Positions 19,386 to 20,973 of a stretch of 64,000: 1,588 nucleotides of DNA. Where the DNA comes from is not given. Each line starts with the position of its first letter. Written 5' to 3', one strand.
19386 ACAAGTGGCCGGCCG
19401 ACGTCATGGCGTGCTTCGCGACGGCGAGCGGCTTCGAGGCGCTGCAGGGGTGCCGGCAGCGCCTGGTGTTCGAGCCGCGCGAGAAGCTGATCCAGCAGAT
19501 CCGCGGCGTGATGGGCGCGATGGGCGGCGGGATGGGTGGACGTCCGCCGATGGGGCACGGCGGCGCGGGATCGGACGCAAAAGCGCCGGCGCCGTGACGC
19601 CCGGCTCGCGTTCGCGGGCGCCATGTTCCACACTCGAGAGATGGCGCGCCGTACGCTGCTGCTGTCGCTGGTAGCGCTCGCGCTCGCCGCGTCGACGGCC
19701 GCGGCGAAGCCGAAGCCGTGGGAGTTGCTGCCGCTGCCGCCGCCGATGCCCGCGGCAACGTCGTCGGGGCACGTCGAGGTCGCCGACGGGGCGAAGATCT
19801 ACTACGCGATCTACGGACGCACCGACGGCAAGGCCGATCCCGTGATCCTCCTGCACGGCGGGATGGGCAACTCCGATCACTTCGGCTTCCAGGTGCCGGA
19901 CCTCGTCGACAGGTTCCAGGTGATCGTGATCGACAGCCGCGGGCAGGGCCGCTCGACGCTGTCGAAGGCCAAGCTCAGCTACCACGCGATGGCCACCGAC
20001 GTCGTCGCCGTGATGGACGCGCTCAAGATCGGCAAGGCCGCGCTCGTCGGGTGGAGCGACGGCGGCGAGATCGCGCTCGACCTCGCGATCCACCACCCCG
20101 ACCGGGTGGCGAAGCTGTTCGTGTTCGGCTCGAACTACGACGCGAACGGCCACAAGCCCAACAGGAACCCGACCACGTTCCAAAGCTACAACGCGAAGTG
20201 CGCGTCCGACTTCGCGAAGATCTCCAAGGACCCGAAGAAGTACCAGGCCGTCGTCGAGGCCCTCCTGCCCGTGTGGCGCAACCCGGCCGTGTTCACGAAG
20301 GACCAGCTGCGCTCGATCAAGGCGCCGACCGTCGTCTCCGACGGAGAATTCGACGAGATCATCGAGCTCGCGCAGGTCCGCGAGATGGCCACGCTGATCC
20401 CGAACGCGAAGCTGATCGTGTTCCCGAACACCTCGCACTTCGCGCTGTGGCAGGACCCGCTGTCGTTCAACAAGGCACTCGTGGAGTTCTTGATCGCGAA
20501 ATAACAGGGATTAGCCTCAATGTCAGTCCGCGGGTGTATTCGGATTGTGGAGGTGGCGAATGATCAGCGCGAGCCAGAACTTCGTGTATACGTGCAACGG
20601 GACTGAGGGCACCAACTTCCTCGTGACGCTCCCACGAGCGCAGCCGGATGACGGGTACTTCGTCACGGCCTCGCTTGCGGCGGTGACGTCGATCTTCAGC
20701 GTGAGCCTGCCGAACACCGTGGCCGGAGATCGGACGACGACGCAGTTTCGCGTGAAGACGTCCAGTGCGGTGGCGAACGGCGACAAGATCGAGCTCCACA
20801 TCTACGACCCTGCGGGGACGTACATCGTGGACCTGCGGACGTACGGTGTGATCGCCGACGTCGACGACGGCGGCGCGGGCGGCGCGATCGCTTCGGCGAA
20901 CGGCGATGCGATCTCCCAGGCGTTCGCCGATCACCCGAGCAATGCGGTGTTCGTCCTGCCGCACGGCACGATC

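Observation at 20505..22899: Lower-GC tailspike-like beta-helix gene without a signal peptide, probably horizontally acquired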

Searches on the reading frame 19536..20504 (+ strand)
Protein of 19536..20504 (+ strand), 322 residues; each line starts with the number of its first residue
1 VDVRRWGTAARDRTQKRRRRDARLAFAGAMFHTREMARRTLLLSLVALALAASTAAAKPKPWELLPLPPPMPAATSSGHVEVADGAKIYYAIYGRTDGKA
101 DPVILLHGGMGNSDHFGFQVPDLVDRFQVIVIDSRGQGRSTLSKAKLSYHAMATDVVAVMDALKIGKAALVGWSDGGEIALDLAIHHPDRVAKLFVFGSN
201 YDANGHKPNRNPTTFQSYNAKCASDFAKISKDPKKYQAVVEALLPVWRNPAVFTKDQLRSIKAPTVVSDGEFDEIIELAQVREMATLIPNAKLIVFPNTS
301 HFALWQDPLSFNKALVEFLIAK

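Call 7: search_protein_families(library=pfam, proteins=[window:19536-20504:+], max_evalue=0.1)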
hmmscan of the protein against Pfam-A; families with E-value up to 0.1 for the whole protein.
window:19536-20504:+ (322 aa): 8 families
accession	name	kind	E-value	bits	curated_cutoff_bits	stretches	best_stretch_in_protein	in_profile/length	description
PF00561.26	Abhydrolase_1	-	1.2e-28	100.9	25.8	2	102-222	2-131/245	alpha/beta hydrolase fold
PF12697.13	Abhydrolase_6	-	6.3e-15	56.9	26.3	1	103-308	1-211/217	Alpha/beta hydrolase family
PF12146.15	Hydrolase_4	-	2.4e-11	43.8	27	1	103-301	7-232/239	Serine aminopeptidase, S33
PF00975.26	Thioesterase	-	0.0047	17.6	26.4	1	102-264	2-167/226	Thioesterase domain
PF01738.24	DLH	-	0.0078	16.2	21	0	249-303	130-189/217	Dienelactone hydrolase family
PF03096.20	Ndr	-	0.014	14.6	23.3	1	122-197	51-130/283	Ndr family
PF08840.17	BAAT_C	-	0.019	15.5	20.9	1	146-206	2-62/210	BAAT / Acyl-CoA thioester hydrolase C terminal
PF00756.26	Esterase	-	0.054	13.7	22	0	168-197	117-146/251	Putative esterase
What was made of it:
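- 20482..20504 (+): 3' end of the alpha/beta-hydrolase gene (VEFLIAK*). This is copy 1 of the duplicated junction sequence and the left border of the inserted block. Pfam Abhydrolase_1, 1.2e-28, for 19536-20504 (call 7).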

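Call 56: search_protein_families(library=phrogs, proteins=[window:19536-20504:+], max_evalue=0.001)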
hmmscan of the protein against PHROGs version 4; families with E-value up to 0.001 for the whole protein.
window:19536-20504:+ (322 aa): 3 families
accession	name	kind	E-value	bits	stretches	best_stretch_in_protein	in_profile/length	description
phrog_789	-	other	2.8e-33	116.5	1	92-319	344-597/637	esterase/lipase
phrog_23613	-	other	4.6e-17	63.3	1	79-181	6-104/271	esterase/lipase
phrog_3142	-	moron, auxiliary metabolic gene and host takeover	1.4e-06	28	1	87-199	15-130/596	FabG-like 3-oxoacyl-(acyl-carrier-protein) reductase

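Call 84: find_related_loci(query=window:19536-20504:+, collection=metagenome_contigs, flank=10000)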
Query window:19536-20504:+ (322 aa) in metagenome_contigs; peptide patterns used: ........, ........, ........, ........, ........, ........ (x = any residue, [..] = any of these).
280 stretches matched a pattern; 1 encode a relative of the query (tblastn E <= 1e-3); 1 distinct loci.
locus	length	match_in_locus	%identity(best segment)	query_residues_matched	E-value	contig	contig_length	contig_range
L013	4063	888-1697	65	53-322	6e-119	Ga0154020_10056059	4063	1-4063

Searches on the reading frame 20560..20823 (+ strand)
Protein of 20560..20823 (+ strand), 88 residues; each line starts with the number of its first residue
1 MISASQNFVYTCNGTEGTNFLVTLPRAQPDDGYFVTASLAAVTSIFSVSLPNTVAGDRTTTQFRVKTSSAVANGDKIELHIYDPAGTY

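Call 52: find_homologous_proteins(query=A4, max_evalue=0.001)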
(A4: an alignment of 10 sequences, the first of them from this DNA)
Query A4 (10 sequences) (88 aa, profile of the alignment): 96 proteins with E <= 0.001 among 1204 candidates.
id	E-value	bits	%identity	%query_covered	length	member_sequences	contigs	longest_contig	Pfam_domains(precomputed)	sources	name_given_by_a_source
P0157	2.8e-26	109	50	93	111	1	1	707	-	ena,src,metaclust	metaclust:\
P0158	3.8e-26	109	43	90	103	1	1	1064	-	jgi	jgi:hypothetical protein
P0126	1.2e-25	107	51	94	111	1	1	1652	-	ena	-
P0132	1.2e-25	107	55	88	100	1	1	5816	-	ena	-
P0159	3.2e-25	106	54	90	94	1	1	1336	-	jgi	jgi:hypothetical protein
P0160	3.6e-25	106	45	89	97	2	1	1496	-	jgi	jgi:hypothetical protein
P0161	6.3e-25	105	49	89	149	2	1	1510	-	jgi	jgi:hypothetical protein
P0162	6.2e-24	102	50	84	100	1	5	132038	-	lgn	-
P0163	3.6e-23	99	42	89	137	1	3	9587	-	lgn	-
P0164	4.8e-23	99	46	89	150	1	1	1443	-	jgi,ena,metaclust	metaclust:\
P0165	5.0e-23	99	46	90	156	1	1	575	-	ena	-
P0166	4.7e-22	96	45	89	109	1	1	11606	-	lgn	-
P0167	7.4e-22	95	50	84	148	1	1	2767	-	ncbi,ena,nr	ncbi:MAG TPA: hypothetical protein VMV18_11460 [bacterium]|nr:hypothetical protein [bacterium]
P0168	7.0e-21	92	44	90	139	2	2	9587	-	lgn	-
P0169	8.8e-21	92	44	89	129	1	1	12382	-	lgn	-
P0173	8.3e-19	85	42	84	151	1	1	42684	-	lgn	-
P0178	2.5e-18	84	47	83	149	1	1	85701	-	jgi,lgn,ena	-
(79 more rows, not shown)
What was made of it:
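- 20560..20832 (+): NTD (aa 1-91), a beta-sandwich module with the motif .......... It takes the place of a signal peptide or a phage-type N-terminus. A profile search found 96 hits, mostly 84-150 aa (call 52).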

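Call 54: find_encoding_contigs(protein=P0178, flank=10000, max_places=1)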
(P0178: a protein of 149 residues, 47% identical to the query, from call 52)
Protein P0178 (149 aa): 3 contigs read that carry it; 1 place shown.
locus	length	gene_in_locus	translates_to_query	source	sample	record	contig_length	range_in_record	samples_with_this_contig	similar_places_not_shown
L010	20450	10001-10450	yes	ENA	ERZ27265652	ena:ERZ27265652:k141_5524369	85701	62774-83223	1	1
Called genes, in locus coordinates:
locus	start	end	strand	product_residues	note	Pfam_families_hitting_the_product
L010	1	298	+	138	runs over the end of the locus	-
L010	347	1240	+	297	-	-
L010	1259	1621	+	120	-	PF13098:Thioredoxin_2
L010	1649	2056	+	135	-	-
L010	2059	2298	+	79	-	-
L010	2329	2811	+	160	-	-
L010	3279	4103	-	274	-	-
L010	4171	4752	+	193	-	-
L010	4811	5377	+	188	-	-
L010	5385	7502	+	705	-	PF12708:Pect-lyase_RHGA_epim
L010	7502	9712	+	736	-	PF12708:Pect-lyase_RHGA_epim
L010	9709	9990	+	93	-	-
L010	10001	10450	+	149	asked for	-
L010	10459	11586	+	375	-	-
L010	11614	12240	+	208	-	-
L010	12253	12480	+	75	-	-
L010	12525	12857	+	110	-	-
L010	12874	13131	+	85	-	-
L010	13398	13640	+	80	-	-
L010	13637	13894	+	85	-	-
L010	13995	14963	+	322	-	PF01183:Glyco_hydro_25, PF01471:PG_binding_1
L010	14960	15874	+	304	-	PF00534:Glycos_transf_1 (weak)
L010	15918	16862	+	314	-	-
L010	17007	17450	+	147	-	-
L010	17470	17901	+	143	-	-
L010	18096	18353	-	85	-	-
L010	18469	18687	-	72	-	PF14216:DUF4326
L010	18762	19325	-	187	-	PF22769:DCD, PF00692:dUTPase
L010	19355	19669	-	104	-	-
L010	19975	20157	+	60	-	-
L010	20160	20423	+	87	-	-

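Call 55: find_encoding_contigs(protein=P0173, flank=10000, max_places=1)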
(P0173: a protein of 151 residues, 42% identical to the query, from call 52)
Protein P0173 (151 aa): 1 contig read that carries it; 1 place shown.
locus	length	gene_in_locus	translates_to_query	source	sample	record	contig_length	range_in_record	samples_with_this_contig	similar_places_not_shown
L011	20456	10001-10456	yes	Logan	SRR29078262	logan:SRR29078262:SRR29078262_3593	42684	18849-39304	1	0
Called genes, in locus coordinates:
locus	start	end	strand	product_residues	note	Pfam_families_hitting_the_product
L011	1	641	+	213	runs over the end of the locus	-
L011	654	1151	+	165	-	-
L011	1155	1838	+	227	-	-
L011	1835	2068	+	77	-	-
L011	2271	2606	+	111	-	-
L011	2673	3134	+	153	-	-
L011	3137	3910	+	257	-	-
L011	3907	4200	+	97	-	-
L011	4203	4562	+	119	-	-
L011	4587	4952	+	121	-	-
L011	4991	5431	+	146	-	-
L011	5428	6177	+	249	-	-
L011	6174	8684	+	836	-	-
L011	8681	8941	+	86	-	-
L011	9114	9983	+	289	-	-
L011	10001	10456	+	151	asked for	-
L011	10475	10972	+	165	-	-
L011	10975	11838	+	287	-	-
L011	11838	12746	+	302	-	-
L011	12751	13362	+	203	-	PF00657:Lipase_GDSL, PF13472:Lipase_GDSL_2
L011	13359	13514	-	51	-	-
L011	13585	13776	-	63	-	-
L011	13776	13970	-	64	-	-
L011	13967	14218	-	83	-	PF13384:HTH_23 (weak), PF20432:Xre-like-HTH (weak), PF01381:HTH_3 (weak), PF13518:HTH_28 (faint)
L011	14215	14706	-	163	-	-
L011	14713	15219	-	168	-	-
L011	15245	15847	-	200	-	PF07799:DUF1643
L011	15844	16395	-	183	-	-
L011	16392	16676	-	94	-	-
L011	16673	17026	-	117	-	-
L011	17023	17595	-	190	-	-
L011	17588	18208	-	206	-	PF26211:Phage_phiTE_072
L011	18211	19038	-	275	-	-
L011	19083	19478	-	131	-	PF13560:HTH_31 (weak), PF01381:HTH_3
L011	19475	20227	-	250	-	PF01555:N6_N4_Mtase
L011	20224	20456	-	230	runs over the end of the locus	-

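Call 91: search_solved_structures(query=A4, max_evalue=10)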
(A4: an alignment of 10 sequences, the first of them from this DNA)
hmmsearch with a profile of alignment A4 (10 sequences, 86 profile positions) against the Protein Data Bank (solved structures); distinct sequences matched with E-value up to 10: 4.
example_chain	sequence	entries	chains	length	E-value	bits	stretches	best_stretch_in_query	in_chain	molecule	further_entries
2rmc_A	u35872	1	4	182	0.44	14.2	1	13-67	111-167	PEPTIDYL-PROLYL CIS-TRANS ISOMERASE C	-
1za7_A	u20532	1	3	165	0.7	13.5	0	35-57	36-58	Coat protein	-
4nf7_A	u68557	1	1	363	1.1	12.9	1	26-62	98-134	Endo-1,4-beta-glucanase Cel5C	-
3w15_A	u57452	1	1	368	1.5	12.5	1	2-44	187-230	Peroxisomal targeting signal 2 receptor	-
